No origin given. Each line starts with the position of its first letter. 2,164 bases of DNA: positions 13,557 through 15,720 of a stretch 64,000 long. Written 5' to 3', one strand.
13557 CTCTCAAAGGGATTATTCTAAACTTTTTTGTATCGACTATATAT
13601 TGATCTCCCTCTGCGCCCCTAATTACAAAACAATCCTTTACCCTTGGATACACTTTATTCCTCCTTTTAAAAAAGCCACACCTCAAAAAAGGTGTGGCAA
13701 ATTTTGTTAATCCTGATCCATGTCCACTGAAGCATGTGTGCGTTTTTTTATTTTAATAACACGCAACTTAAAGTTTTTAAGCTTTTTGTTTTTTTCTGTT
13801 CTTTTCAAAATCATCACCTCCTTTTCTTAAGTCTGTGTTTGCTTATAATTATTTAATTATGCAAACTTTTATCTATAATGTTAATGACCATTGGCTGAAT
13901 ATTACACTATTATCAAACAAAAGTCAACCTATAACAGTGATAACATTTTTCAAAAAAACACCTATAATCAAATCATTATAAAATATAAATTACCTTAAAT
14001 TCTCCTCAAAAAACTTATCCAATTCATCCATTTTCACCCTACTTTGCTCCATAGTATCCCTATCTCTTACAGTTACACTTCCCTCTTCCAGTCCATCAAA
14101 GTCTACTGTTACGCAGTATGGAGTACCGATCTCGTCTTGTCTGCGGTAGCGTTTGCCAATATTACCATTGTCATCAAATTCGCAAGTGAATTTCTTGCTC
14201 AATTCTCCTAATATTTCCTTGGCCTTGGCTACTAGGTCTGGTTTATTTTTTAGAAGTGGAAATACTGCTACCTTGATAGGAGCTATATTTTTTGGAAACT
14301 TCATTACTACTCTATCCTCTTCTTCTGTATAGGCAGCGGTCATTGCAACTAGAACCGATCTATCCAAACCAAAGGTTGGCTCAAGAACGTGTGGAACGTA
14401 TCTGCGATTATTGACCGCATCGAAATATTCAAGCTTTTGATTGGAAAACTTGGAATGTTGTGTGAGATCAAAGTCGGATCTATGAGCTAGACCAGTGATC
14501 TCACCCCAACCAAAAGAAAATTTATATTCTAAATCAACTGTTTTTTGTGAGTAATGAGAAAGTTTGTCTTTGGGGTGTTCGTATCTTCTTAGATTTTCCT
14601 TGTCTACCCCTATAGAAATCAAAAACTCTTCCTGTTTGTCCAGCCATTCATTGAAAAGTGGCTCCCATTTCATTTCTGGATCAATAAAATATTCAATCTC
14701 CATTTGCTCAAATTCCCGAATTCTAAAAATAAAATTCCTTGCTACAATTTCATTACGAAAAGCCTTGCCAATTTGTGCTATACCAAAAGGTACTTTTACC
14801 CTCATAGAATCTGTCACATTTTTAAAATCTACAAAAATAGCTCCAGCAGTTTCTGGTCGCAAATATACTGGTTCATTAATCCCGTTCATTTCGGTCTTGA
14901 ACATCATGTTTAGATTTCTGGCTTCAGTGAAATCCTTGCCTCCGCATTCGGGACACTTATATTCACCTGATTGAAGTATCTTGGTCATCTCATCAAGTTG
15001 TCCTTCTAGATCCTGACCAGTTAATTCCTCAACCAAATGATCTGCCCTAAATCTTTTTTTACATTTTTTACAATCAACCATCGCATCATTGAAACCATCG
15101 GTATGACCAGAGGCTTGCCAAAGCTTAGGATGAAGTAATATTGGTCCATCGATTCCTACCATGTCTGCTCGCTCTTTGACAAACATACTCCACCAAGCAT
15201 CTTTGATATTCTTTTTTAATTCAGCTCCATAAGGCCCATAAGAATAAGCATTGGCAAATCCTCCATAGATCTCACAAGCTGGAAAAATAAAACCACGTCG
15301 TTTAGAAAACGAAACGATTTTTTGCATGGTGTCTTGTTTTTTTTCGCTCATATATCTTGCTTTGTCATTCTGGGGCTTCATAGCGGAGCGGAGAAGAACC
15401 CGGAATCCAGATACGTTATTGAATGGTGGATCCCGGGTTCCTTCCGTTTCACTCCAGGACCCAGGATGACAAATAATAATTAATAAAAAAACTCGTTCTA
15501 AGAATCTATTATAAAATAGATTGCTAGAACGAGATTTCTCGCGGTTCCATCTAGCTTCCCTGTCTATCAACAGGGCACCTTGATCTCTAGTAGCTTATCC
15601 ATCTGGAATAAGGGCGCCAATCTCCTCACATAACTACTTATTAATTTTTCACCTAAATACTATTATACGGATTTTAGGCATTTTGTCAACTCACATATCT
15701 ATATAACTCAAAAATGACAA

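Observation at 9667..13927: RiPP-like cassette in a reduced CPR-type genome: peptide gene, leaky terminator, RRE-radical SAM/SPASM maturase, coupled GT1 glycosyltransferase, adjacent methyltransferase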

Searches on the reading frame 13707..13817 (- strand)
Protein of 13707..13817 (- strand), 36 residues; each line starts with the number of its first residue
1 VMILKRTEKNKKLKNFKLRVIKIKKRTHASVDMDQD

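Call 3: search_protein_families(library=pfam, proteins=[window:13707-13817:-], max_evalue=1)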
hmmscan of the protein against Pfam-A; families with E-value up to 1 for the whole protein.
window:13707-13817:- (36 aa): 0 families

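Call 4: search_protein_families(library=ncbifam, proteins=[window:13707-13817:-], max_evalue=1)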
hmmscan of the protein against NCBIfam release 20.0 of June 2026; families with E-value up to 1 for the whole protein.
window:13707-13817:- (36 aa): 0 families

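Call 75: search_protein_families(library=ncbifam, proteins=[window:13710-13814:-], max_evalue=10)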
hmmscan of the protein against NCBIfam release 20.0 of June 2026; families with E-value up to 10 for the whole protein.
seq(35 aa): 0 families

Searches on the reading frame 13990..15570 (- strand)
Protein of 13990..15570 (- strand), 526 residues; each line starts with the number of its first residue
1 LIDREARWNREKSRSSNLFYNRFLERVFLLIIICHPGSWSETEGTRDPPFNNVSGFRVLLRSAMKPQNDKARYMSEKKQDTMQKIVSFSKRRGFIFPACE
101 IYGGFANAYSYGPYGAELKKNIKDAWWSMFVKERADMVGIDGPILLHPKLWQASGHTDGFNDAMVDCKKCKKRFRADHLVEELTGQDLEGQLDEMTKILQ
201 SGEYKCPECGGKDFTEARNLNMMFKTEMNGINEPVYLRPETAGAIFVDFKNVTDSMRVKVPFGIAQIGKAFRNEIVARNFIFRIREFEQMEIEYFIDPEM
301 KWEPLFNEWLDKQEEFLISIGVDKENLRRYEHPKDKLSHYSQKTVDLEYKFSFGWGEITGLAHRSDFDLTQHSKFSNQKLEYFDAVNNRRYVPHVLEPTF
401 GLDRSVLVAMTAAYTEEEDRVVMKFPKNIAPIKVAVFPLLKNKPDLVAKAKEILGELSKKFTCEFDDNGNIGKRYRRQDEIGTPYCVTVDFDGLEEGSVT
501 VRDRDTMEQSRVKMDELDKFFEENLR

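Call 59: search_protein_families(library=ncbifam, proteins=[window:13990-15570:-], max_evalue=1e-20)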
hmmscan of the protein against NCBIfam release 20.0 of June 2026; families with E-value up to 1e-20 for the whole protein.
window:13990-15570:- (526 aa): 3 families
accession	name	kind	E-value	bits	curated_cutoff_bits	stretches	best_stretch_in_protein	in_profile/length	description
NF003211.1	PRK04173.1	equivalog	2.3e-187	623.4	312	1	82-520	1-453/454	glycine--tRNA ligase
TIGR00389.1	glyS_dimeric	equivalog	7.5e-163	543.1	243.3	3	82-313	3-235/565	glycine--tRNA ligase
NF011484.0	PRK14894.1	equivalog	5.4e-129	430.8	1050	3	205-417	106-336/539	glycine--tRNA ligase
